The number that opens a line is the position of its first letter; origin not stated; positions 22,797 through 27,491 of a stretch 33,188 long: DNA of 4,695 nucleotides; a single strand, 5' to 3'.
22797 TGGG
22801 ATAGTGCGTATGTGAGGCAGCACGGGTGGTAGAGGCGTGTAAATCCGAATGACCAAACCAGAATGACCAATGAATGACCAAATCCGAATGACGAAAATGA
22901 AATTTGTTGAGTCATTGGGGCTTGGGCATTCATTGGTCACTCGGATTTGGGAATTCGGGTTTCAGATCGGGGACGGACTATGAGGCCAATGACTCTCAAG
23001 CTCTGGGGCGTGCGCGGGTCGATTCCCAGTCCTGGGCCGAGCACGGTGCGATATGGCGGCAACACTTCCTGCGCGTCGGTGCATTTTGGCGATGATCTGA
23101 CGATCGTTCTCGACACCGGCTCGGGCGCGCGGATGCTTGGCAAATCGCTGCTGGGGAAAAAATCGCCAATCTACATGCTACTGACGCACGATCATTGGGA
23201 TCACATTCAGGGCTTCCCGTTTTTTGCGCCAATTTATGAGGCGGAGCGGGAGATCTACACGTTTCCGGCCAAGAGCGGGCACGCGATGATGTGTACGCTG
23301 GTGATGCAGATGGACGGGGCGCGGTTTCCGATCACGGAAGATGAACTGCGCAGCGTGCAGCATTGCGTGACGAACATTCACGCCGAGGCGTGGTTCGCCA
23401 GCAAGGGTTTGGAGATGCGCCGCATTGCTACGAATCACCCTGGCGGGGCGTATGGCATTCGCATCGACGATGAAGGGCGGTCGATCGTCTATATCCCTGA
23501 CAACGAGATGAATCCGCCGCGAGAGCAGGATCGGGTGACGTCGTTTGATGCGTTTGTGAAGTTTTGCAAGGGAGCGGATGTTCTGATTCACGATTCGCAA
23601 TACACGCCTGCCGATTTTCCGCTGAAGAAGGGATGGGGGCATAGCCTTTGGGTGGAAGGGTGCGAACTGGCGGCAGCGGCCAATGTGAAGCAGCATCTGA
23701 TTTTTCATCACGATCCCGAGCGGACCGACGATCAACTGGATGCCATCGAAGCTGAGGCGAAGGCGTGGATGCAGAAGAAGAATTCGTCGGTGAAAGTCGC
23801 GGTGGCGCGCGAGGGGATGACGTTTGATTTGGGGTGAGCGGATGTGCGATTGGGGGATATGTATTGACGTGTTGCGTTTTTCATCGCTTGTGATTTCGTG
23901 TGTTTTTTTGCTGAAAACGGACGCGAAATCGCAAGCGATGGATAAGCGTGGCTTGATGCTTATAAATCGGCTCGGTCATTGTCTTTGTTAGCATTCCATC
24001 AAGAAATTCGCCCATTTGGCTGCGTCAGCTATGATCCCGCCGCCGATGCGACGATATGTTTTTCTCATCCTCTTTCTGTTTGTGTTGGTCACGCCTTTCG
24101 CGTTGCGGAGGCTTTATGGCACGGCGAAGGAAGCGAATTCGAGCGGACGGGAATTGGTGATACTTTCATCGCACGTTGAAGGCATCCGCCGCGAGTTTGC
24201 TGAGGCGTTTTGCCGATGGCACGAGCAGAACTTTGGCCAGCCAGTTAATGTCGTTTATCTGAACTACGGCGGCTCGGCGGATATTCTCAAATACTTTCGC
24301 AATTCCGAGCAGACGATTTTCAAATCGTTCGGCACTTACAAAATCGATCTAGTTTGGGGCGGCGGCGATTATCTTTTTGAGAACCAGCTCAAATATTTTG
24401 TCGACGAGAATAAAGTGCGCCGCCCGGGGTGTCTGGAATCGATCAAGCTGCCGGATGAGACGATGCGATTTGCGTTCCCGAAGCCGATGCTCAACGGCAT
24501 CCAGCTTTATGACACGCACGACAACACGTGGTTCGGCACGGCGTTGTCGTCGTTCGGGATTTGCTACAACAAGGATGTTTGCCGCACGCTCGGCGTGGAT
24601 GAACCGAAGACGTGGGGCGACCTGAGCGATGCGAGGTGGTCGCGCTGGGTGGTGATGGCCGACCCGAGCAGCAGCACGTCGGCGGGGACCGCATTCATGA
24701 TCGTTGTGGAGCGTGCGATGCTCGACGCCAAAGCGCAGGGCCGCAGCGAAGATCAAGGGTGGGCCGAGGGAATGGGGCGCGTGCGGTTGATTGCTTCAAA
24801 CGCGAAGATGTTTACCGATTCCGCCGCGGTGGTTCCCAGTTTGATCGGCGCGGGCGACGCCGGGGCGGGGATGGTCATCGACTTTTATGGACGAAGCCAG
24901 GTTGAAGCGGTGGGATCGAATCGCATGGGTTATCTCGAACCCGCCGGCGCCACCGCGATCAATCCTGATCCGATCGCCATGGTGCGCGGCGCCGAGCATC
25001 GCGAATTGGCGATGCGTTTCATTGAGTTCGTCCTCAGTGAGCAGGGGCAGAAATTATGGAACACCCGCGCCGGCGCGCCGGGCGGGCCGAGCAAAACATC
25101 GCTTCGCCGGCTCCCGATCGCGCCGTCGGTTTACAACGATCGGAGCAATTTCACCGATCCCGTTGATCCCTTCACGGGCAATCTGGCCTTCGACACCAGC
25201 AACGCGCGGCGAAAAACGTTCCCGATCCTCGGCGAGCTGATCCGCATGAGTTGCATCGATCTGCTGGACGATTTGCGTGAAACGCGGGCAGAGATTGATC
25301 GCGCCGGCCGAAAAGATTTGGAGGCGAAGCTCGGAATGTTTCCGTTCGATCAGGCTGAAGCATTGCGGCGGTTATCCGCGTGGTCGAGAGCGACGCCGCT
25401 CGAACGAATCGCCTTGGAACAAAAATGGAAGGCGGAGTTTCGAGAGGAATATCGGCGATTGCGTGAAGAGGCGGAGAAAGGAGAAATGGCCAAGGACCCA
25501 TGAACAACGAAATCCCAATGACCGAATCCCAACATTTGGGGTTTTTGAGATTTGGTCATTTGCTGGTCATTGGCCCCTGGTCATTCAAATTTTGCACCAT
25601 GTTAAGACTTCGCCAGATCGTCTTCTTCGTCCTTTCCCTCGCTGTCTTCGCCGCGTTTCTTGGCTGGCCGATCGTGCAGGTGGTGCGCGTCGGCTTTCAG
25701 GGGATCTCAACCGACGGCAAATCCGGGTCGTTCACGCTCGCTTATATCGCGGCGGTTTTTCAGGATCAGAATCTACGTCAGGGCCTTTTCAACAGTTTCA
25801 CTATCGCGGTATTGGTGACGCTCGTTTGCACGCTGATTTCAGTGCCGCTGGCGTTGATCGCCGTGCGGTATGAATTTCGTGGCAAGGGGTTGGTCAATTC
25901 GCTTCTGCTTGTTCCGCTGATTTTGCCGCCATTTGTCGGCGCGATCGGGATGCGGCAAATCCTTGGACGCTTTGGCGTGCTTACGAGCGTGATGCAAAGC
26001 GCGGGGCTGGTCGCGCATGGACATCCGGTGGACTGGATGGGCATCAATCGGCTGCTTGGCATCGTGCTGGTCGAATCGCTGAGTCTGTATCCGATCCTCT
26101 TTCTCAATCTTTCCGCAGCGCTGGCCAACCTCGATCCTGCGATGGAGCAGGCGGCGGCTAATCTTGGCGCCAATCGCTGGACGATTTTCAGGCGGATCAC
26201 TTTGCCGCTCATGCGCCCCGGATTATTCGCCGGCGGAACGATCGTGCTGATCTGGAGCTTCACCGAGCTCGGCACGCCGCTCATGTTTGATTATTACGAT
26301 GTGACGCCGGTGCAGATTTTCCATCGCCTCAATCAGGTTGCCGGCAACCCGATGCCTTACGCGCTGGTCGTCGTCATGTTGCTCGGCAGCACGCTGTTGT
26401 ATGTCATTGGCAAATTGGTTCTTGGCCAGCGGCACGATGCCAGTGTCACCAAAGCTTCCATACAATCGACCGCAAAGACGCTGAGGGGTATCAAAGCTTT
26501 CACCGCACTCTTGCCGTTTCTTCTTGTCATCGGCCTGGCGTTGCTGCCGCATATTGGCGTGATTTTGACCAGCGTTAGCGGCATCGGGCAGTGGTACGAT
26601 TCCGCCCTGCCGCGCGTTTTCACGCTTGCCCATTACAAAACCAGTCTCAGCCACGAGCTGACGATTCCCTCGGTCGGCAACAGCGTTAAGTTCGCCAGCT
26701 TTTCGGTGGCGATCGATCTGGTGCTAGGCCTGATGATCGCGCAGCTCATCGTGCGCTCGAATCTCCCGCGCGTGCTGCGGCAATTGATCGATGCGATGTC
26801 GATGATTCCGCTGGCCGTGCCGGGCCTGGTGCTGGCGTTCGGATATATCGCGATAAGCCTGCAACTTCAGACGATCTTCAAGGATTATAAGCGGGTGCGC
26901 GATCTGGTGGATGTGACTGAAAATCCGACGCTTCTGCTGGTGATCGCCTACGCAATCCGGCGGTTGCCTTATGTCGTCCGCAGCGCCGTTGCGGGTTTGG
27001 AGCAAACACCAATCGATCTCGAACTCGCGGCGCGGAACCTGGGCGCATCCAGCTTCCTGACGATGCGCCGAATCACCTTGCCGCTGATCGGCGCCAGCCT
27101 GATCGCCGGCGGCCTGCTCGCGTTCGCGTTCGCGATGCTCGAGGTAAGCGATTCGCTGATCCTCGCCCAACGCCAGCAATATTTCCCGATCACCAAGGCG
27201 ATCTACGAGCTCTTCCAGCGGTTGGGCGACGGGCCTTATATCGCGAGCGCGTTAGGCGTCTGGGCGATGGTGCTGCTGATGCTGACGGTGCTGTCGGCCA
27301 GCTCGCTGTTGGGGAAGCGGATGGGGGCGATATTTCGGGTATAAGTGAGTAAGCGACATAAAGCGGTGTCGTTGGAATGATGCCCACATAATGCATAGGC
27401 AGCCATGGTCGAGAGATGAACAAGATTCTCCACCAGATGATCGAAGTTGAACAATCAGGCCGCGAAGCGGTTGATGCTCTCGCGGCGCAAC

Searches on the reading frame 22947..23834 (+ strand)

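Call 32: search_protein_families(library=pfam, proteins=[window:22947-23834:+], max_evalue=0.001)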
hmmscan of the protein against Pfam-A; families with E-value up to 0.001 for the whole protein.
window:22947-23834:+ (296 aa): 2 families
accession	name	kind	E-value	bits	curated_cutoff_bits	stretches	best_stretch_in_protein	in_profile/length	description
PF12706.13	Lactamase_B_2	-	6.1e-14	52.5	27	1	53-255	3-200/200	Beta-lactamase superfamily domain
PF00753.33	Lactamase_B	-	3.5e-06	27.5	22.7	1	39-97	5-67/196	Metallo-beta-lactamase superfamily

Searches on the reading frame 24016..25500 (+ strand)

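Call 32: search_protein_families(library=pfam, proteins=[window:24016-25500:+], max_evalue=0.001)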
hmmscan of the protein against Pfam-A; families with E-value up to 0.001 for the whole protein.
window:24016-25500:+ (495 aa): 4 families
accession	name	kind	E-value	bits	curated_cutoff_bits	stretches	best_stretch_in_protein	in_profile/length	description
PF13343.11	SBP_bac_6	-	8.1e-15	55.4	24.6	1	163-355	49-218/245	Bacterial extracellular solute-binding protein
PF13416.11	SBP_bac_8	-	1.2e-12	48.6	27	1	165-352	78-256/279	Bacterial extracellular solute-binding protein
PF13531.11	SBP_bac_11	-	3.8e-10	40.3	25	1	195-349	91-222/227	Bacterial extracellular solute-binding protein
PF01547.30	SBP_bac_1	-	3.3e-09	37.6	26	1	171-346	105-307/307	Bacterial extracellular solute-binding protein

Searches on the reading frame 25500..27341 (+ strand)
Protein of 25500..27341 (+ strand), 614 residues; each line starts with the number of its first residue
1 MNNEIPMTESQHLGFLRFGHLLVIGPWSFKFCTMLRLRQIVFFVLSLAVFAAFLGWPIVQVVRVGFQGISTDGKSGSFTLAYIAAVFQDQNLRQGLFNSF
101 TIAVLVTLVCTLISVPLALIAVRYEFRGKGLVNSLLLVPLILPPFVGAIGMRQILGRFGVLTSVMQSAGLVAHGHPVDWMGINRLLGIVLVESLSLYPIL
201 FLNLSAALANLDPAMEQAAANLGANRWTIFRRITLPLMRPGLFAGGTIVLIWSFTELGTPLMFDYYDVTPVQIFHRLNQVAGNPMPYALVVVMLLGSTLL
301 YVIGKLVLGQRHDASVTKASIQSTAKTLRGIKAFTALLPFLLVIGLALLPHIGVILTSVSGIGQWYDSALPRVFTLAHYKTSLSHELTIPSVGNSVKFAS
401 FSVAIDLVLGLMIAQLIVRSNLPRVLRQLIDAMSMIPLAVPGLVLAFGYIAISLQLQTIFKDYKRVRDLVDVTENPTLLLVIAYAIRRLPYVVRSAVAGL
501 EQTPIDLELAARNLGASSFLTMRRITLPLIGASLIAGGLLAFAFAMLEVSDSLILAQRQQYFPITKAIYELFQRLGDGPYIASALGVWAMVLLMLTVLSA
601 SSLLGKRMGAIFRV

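Call 32: search_protein_families(library=pfam, proteins=[window:25500-27341:+], max_evalue=0.001)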
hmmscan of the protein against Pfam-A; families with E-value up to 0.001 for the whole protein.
window:25500-27341:+ (614 aa): 1 family
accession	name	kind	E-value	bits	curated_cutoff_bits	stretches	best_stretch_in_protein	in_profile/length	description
PF00528.27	BPD_transp_1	-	9.2e-21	74.8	26.4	2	407-596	2-173/184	Binding-protein-dependent transport system inner membrane component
